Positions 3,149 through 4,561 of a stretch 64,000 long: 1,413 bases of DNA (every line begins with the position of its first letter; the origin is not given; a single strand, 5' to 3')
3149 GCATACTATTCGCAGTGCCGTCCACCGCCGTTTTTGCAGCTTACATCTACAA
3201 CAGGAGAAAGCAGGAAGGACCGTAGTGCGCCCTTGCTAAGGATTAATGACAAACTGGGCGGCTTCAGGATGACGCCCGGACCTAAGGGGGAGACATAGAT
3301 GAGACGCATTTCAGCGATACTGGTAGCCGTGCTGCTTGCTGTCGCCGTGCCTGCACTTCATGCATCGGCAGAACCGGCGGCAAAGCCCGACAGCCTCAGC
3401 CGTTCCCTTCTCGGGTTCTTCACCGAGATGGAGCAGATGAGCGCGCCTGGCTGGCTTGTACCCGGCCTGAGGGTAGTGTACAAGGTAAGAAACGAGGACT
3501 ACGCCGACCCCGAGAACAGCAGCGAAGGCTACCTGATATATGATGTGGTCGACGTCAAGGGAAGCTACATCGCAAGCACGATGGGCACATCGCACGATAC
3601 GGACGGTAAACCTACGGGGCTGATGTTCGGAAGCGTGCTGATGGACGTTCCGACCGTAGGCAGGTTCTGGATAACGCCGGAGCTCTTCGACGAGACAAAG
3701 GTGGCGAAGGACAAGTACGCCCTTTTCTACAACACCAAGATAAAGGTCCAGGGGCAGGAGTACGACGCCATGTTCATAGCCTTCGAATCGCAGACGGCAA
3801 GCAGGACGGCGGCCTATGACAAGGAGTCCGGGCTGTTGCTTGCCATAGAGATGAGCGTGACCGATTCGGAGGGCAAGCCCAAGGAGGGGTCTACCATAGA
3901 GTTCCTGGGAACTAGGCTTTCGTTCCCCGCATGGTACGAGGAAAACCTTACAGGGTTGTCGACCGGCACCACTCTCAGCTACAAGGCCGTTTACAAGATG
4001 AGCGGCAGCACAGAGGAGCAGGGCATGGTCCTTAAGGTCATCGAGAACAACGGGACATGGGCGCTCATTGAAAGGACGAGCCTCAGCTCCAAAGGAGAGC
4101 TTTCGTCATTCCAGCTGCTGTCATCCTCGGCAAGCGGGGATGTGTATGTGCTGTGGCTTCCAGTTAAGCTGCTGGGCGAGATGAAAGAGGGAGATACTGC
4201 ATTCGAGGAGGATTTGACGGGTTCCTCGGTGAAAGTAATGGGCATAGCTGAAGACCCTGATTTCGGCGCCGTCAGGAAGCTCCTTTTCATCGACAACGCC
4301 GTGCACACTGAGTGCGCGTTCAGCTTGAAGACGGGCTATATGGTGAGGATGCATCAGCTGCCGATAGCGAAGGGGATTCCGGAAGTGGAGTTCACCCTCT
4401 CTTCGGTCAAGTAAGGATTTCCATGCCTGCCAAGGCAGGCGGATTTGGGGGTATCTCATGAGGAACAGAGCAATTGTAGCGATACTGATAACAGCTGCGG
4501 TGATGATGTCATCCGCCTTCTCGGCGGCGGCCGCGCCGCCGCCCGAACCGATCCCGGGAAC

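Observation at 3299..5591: Tandem pair of diverged secreted paralogs of an unrecognised family, with a third copy 42 kb away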

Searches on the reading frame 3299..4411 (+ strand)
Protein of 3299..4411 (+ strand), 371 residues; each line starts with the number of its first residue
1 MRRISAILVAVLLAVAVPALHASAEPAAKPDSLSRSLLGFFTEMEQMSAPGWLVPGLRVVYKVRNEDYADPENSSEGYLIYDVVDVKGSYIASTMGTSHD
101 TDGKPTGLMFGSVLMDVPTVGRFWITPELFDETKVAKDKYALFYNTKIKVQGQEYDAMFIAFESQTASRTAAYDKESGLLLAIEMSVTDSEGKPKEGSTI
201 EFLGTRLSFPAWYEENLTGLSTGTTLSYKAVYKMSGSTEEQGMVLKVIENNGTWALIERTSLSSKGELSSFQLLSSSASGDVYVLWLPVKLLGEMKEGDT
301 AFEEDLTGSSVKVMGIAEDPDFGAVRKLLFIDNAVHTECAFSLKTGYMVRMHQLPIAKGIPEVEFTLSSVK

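Call 6: search_protein_families(library=pfam, proteins=[window:3299-4411:+], max_evalue=1)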
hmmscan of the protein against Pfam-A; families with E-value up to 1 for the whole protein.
window:3299-4411:+ (371 aa): 1 family
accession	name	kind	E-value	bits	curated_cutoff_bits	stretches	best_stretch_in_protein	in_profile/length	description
PF23379.1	DUF7096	-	0.41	10.9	27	1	1-31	1-31/208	Domain of unknown function (DUF7096)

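Call 7: find_homologous_proteins(query=window:3299-4411:+)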
Query window:3299-4411:+ (371 aa): 9 proteins with E <= 0.001 among 6935 candidates.
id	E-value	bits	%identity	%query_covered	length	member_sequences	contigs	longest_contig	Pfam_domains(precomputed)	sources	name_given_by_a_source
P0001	1.6e-240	815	100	100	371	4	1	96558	-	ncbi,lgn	-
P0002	5.8e-219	744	91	95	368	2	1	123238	-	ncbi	-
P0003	9.4e-212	720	87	98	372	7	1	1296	-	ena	-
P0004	8.1e-207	704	84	100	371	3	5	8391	-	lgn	-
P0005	2.7e-204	696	87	95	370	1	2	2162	-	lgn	-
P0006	4.0e-202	689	84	98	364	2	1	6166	-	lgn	-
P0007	3.0e-116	406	51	92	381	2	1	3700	-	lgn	-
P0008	1.7e-104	368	48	97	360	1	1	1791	-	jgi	jgi:hypothetical protein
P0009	7.5e-83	296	62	59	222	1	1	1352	-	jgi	-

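Call 8: search_protein_families(library=ncbifam, proteins=[window:3299-4411:+], max_evalue=1)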
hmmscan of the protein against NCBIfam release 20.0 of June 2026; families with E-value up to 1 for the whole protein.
window:3299-4411:+ (371 aa): 0 families

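Call 9: search_solved_structures(query=window:3299-4411:+, max_evalue=10)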
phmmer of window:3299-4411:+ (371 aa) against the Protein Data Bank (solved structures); distinct sequences matched with E-value up to 10: 1.
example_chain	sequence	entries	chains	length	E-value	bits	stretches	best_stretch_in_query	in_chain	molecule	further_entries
2y69_M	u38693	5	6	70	1.2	11.3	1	7-55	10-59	CYTOCHROME C OXIDASE POLYPEPTIDE 8H | Cytochrome c oxidase subunit 8B, mitochondrial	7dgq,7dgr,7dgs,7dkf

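Call 11: list_cluster_members(proteins=[window:3299-4411:+, window:4458-5588:+, window:46965-48164:+, P0002])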
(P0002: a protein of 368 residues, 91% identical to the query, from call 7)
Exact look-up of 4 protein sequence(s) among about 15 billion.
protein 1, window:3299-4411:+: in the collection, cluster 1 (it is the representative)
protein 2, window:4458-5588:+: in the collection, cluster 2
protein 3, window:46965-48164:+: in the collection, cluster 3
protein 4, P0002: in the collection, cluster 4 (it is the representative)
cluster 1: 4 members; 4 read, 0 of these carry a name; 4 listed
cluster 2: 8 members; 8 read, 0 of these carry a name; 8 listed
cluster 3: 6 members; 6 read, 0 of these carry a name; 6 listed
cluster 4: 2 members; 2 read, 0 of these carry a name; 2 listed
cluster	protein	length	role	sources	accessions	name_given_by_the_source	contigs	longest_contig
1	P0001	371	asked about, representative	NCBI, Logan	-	-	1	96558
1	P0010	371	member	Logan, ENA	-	-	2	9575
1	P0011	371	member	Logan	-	-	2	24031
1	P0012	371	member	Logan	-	-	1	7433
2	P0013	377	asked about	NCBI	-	-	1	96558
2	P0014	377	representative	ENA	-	-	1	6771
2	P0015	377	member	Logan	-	-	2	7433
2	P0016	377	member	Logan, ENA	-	-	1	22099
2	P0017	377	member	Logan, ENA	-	-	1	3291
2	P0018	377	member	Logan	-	-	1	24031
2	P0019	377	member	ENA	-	-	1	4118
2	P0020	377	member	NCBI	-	-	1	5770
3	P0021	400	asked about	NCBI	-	-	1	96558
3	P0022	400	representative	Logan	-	-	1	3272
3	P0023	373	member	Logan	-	-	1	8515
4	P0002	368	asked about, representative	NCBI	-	-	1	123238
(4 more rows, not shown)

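Call 12: find_encoding_contigs(protein=P0001, flank=10000, max_places=6)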
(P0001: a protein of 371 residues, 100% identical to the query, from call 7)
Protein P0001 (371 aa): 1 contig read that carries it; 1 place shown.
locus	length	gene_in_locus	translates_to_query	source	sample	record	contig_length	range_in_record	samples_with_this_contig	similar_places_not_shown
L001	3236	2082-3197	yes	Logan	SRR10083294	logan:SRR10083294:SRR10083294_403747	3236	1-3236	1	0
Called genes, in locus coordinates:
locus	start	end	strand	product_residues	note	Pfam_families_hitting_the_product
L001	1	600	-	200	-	?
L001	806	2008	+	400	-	PF07907:YibE_F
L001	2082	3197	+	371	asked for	-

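Call 13: find_homologous_proteins(query=A1)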
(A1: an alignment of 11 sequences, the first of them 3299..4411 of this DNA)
Query A1 (11 sequences) (371 aa, profile of the alignment): 15 proteins with E <= 0.001 among 8000 candidates.
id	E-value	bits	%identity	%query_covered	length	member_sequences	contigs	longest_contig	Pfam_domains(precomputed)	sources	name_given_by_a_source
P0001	4.9e-191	652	100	100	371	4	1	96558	-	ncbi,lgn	-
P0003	9.7e-191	651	87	98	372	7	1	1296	-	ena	-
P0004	1.4e-190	651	84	100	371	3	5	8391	-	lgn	-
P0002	5.1e-190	649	91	95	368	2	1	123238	-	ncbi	-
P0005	1.4e-188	644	87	95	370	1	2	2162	-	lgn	-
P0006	7.4e-187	639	84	98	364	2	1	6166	-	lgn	-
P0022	2.8e-120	420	26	77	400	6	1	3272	-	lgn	-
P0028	5.1e-106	373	25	93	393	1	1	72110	-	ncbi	-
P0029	5.8e-102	359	25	84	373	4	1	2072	-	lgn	-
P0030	5.9e-102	359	22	47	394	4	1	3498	-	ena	-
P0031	1.6e-100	355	26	93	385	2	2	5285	-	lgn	-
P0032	8.6e-100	352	25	84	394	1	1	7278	-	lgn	-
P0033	9.8e-100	352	23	84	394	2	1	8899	-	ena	-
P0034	1.1e-96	342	24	57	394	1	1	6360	-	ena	-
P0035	2.8e-89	318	22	74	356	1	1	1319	-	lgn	-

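Call 15: find_related_loci(query=A1, collection=genome_contigs, flank=10000)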
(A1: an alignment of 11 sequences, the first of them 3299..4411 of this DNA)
Query A1 (371 aa) in genome_contigs; peptide patterns used: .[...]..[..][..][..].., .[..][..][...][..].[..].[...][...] (x = any residue, [..] = any of these).
29 stretches matched a pattern; 4 encode a relative of the query (tblastn E <= 1e-3); 4 distinct loci.
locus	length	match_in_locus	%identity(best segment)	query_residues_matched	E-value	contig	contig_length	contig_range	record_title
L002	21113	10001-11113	90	1-371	0e+0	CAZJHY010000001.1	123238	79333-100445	MAG TPA_asm: uncultured Clostridia bacterium isolate binchicken_co22_4 genome assembly, contig: NODE_141_length_123238_c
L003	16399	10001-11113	84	1-371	0e+0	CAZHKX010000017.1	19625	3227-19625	MAG TPA_asm: uncultured Clostridia bacterium isolate binchicken_co22_123 genome assembly, contig: NODE_2984_length_19625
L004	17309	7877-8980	51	2-371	4e-127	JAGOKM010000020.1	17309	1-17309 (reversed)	MAG: Bacillota bacterium isolate Go_SlDig_bin_374 Go_SlDig_9447_length_17309_cov_5.706204, whole genome shotgun sequence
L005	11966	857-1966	49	2-371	7e-122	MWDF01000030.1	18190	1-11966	MAG: Firmicutes bacterium ADurb.Bin153 BWY00_contig000030, whole genome shotgun sequence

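Call 27: predict_structure(alignment_id=A2)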
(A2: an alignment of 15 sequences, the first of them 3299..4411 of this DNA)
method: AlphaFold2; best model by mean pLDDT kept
length: 371 residues; sequences in the alignment: 15
mean_pLDDT: 84.4   pTM: 0.80
mean pLDDT of the five models: 84.4, 82.5, 82.2, 81.4, 77.3
residues with pLDDT >= 90: 188; 70-90: 135; 50-70: 18; < 50: 30
segments of 3 or more residues with pLDDT < 50: 1-30
pLDDT, mean of each block of 10 residues (from residue 1): 38 32 38 73 90 92 91 87 89 78 57 84 93 88 91 93 86 96 92 91 90 88 95 88 94 89 89 82 86 96 87 95 95 89 96 87 93 92
secondary structure, 60 per line:
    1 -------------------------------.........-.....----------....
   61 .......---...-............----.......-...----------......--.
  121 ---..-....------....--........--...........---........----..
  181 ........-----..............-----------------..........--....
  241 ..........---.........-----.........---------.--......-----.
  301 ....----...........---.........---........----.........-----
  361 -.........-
elements in order: H32-40 H42-46 E57-67 E75-86 E91-97 E112-117 H127-130 H137-140 E143-150 E153-163 E167-174 E179-188 E194-207 E225-234 E237-250 E254-262 E268-276 H289-294 E300-304 E309-319 E323-331 E335-342 E347-355 E362-370
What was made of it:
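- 3299..4414 (+): Paralog A, 371 aa, exported double LolA-like barrel protein. AF2 model pLDDT 84.4, pTM 0.80, all-beta, two domains (call 27).
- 3299..3370 (+): Predicted Sec signal peptide of A (residues 1-24, ...ALHASA|EP). Residues 1-30 have pLDDT <50 (call 27).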

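Call 31: fold_search(model_id=the predicted structure, library=pdb)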
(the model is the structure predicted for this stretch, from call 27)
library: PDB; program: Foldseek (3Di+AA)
matches with E <= 10: 1372; with E <= 0.001: 14
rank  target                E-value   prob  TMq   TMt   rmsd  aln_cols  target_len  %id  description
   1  5yvf_B                1.8e-06  1.00  0.20  0.23  23.4       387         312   11  Crystal structure of BFA1 (released 2018-08-08)
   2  5yvf_A                4.1e-06  1.00  0.18  0.21  23.2       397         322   12  Crystal structure of BFA1 (released 2018-08-08)
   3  5yvf_C                8.6e-06  1.00  0.20  0.23  23.1       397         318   12  Crystal structure of BFA1 (released 2018-08-08)
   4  6in9_A                1.1e-05  1.00  0.23  0.29  18.6       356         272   12  Crystal structure of MucB in complex with MucA(peri) (released 2019-07-24)
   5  6in9_B                1.5e-05  1.00  0.23  0.30  18.2       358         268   11  Crystal structure of MucB in complex with MucA(peri) (released 2019-07-24)
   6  2o62_B                1.6e-05  0.99  0.16  0.21  22.9       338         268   11  CRYSTAL STRUCTURE OF A PROTEIN WITH UNKNOWN FUNCTION FROM DUF3598 FAMILY (NPUN_R4044) FROM NOSTOC PUNCTIFORME PCC 7310 (released 2007-02-13)
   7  5yvf_D                4.4e-05  1.00  0.18  0.21  23.1       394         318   11  Crystal structure of BFA1 (released 2018-08-08)
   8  6jau_A                4.8e-05  1.00  0.22  0.27  18.4       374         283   11  The complex structure of Pseudomonas aeruginosa MucA/MucB. (released 2020-01-29)
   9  2o62_A                1.2e-04  0.96  0.17  0.22  23.2       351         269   10  CRYSTAL STRUCTURE OF A PROTEIN WITH UNKNOWN FUNCTION FROM DUF3598 FAMILY (NPUN_R4044) FROM NOSTOC PUNCTIFORME PCC 7310 (released 2007-02-13)
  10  2v43_B                4.8e-04  0.97  0.21  0.26  20.2       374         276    8  Crystal structure of RseB: a sensor for periplasmic stress response in E. coli (released 2007-08-28)
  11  7re4_A                5.0e-04  0.85  0.14  0.19  18.3       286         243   10  Apo Hemophilin from A. baumannii (released 2021-11-17)
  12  7re4_C                5.3e-04  0.87  0.14  0.19  18.0       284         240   11  Apo Hemophilin from A. baumannii (released 2021-11-17)
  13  2ich_A                9.5e-04  0.57  0.14  0.15  17.9       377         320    8  CRYSTAL STRUCTURE OF A PUTATIVE ATTH (NE1406) FROM NITROSOMONAS EUROPAEA AT 2.00 A RESOLUTION (released 2006-10-03)
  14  7e5t_D                9.5e-04  0.14  0.10  0.10  20.4       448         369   10  Crystal structure of Fsa2 (released 2021-06-30)
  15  3buu_A                1.5e-03  0.85  0.15  0.21  15.0       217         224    6  Crystal structure of LolA superfamily protein NE2245 from Nitrosomonas europaea (released 2008-01-22)
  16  7e5t_A                1.7e-03  0.14  0.10  0.10  19.4       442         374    8  Crystal structure of Fsa2 (released 2021-06-30)
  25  2ich_B                2.7e-03  0.47  0.14  0.16  17.9       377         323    9  CRYSTAL STRUCTURE OF A PUTATIVE ATTH (NE1406) FROM NITROSOMONAS EUROPAEA AT 2.00 A RESOLUTION (released 2006-10-03)
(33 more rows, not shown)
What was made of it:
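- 3299..4414 (+): Foldseek hits BFA1, MucB/RseB, DUF3598 and LolA (call 31).
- On DUF3598 / BFA1: The Foldseek E-value is good but TM is 0.2 and rmsd 23 Å (call 31).
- Closest known: BFA1 / DUF3598 double beta-barrel proteins. Same: They also consist of two consecutive barrels (call 31).
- The full-length model hits two-barrel proteins: BFA1 at 2e-6, MucB at 1e-5, DUF3598 (call 31). AttH (2ich) and Fsa2 (7e5t) appear among the full-length Foldseek hits (call 31). Those hits have low probability (0.14-0.57) and TM 0.10-0.15 (call 31).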

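Call 36: find_encoding_contigs(protein=P0028, flank=8000, max_places=4)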
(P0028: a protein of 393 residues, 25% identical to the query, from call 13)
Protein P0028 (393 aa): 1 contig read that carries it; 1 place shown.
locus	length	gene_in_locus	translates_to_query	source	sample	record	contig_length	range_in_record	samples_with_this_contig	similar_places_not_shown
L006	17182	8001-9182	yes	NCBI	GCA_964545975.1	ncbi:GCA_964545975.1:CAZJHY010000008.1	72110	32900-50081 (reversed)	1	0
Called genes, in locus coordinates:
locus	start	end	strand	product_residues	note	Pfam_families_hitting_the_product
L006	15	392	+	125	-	-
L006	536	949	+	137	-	PF23140:Gp80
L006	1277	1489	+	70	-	-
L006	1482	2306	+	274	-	-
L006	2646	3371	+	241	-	-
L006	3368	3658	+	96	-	-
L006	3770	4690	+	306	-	-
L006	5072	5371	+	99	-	-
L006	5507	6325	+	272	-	PF03781:FGE-sulfatase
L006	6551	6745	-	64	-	PF07878:RHH_5 (weak), PF11903:ParD_like (weak)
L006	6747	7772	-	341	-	PF01145:Band_7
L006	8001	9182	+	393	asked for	-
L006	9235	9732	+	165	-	PF13527:Acetyltransf_9 (weak), PF00583:Acetyltransf_1, PF13508:Acetyltransf_7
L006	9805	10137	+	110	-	-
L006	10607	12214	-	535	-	PF02554:CstA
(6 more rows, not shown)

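Call 61: search_solved_structures(query=A2, max_evalue=10)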
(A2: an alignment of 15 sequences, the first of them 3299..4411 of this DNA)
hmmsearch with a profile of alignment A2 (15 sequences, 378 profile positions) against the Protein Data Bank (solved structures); distinct sequences matched with E-value up to 10: 2.
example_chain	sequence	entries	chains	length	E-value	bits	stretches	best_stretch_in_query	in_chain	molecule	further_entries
2w18_A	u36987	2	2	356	0.58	12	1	240-363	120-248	PARTNER AND LOCALIZER OF BRCA2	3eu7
5gyy_A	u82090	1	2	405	1.1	11.1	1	216-259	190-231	S-receptor kinase SRK9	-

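Call 64: search_protein_representatives(alignment_id=A2)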
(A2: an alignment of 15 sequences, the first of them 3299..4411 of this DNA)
Query: 15 sequences, 378 profile positions. Proteins with E-value up to 0.001 (for the whole library): 667; up to 1e-10: 414; up to 1e-30: 62. The best 150 are listed.
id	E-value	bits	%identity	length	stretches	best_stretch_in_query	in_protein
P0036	9.4e-119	412.9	-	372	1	9-377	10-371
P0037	5.8e-98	344.5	-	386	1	6-375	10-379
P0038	1.7e-80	287.0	-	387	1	5-376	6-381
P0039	1.6e-57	211.4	-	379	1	13-377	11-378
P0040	7.5e-55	202.6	-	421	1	50-195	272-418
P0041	2.7e-51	190.9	-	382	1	1-375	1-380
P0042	8.5e-49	182.6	-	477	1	42-376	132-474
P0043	7.9e-48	179.5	-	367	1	43-376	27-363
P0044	9.4e-46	172.6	-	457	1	42-364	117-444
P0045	2.7e-45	171.1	-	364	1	42-353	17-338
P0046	4.8e-45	170.3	-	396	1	10-366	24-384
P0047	6.7e-45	169.8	-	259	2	211-371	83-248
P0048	9.4e-45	169.3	-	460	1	44-375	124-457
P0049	2.5e-44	167.9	-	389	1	10-370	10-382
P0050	9.5e-44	166.0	-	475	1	32-376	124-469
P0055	2.4e-41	158.1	-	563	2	76-373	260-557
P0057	9.6e-40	152.9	-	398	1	43-377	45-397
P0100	2.4e-30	122.0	-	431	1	42-376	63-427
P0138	5.2e-25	104.4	-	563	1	5-323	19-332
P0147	4.7e-24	101.2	-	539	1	13-323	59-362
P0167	3.5e-22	95.1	-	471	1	7-373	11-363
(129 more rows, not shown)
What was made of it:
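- On The unnamed family defined here (double ~165-aa repeat, exported): 667 clusters match in the exhaustive search (call 64).
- Family size: 667 clusters at E<=1e-3 and 414 at E<=1e-10 (call 64).
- Tried and rejected: The exhaustive profile search corrected this (call 64).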

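Call 66: list_cluster_members(proteins=[P0040, P0042, P0055, P0043, P0046, P0057, P0100, P0138, P0147, P0167])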
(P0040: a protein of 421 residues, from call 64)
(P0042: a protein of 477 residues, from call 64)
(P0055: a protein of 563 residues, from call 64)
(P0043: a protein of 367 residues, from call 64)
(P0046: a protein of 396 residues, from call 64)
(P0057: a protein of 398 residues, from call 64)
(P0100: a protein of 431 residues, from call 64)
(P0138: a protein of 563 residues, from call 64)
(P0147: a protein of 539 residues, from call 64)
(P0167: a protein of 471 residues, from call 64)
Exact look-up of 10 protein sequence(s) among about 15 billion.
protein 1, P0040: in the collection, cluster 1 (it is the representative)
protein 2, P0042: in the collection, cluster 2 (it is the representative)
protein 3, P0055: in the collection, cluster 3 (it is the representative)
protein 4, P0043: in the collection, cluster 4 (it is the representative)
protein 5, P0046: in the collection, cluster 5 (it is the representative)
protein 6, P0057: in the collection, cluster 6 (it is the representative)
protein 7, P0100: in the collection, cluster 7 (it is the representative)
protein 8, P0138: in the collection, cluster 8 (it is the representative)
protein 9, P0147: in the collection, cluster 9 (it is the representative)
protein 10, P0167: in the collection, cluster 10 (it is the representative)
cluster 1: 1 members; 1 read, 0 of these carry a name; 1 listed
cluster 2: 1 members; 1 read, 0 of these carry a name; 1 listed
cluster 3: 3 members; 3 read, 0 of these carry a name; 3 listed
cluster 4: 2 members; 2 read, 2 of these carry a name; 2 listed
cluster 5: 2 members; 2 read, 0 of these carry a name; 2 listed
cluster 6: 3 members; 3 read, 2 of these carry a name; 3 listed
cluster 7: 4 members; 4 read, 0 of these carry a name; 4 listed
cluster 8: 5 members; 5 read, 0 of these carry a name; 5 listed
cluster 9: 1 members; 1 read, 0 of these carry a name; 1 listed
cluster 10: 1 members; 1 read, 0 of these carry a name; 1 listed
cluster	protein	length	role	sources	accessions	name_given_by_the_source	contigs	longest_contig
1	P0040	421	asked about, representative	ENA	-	-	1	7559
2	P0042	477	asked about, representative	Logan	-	-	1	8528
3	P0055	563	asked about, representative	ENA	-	-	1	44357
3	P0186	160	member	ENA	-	-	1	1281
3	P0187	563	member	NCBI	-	-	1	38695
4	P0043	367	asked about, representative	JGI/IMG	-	hypothetical protein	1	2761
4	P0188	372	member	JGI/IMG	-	hypothetical protein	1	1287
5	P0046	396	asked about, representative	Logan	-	-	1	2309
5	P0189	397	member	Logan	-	-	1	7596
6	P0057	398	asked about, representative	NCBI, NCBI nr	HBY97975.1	MAG TPA: hypothetical protein DEP84_29210, partial [Chloroflexi bacterium] | hypothetical protein [Chloroflexota bacterium]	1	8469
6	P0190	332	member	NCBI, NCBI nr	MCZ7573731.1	MAG: hypothetical protein M5U01_34705 [Ardenticatenaceae bacterium] | hypothetical protein [Ardenticatenaceae bacterium]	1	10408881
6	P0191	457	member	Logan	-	-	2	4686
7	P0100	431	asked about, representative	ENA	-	-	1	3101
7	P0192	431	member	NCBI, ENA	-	-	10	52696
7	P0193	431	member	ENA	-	-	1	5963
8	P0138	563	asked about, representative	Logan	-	-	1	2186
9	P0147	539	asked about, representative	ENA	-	-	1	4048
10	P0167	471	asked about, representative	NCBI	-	-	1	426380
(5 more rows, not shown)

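Call 67: search_protein_families(library=pfam, alignment_id=A5, max_evalue=0.01)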
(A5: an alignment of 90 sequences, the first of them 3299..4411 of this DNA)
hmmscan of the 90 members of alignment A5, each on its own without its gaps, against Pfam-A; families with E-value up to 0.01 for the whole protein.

A. member 1, window:3299-4411:+ (371 aa): 0 families

B. families by the number of members that match (of 90 scanned): 1 family
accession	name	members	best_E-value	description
PF11734.13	TilS_C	1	0.0014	TilS substrate C-terminal domain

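Call 68: find_homologous_proteins(query=A5, max_evalue=1e-10)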
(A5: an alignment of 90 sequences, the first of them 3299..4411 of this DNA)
Query A5 (90 sequences) (371 aa, profile of the alignment): 9 proteins with E <= 1e-10 among 8000 candidates.
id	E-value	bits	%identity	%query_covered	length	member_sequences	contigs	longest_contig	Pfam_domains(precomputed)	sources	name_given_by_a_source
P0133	1.4e-95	338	21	69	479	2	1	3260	-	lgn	-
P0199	2.1e-93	331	22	70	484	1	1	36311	-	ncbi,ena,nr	ncbi:MAG: hypothetical protein OXT09_07140 [Myxococcales bacterium]|nr:hypothetical protein [Myxococ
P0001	2.1e-74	269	100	100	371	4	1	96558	-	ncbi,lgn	-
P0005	2.6e-72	262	87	95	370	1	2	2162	-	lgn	-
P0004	3.2e-70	255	84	100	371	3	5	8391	-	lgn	-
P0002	2.3e-69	252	91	95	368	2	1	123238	-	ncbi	-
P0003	3.8e-69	251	87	98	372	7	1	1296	-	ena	-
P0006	7.3e-69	250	84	98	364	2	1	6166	-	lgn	-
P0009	3.1e-28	116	62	59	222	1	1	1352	-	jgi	-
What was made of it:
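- Tried and rejected: They returned only 9-15 hits and wrongly suggested a tiny family (calls 7, 13, 68).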

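Call 69: find_encoding_contigs(protein=P0199, flank=8000, max_places=3)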
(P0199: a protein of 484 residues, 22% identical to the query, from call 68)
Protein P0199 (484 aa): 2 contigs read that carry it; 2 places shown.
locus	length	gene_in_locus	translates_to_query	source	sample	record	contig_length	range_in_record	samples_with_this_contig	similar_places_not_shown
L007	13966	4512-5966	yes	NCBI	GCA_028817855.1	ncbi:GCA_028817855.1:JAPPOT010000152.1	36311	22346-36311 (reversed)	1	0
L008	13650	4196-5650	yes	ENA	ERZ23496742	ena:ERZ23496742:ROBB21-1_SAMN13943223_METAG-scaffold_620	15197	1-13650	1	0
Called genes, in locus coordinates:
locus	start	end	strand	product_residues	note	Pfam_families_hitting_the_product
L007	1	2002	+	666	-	PF13520:AA_permease_2, PF00359:PTS_EIIA_2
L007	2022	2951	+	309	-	PF00795:CN_hydrolase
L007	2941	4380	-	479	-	-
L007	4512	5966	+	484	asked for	-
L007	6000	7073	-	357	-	-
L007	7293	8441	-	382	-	PF02771:Acyl-CoA_dh_N, PF02770:Acyl-CoA_dh_M, PF00441:Acyl-CoA_dh_1, PF08028:Acyl-CoA_dh_2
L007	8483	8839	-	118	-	-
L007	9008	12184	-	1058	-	PF02811:PHP, PF07733:DNA_pol3_alpha, PF17657:DNA_pol3_finger, PF14579:HHH_6, PF01336:tRNA_anti-codon (weak)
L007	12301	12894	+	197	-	PF13302:Acetyltransf_3, PF00583:Acetyltransf_1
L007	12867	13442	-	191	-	-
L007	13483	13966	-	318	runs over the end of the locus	-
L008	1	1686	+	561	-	?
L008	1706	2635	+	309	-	PF00795:CN_hydrolase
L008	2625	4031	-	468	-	-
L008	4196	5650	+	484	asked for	-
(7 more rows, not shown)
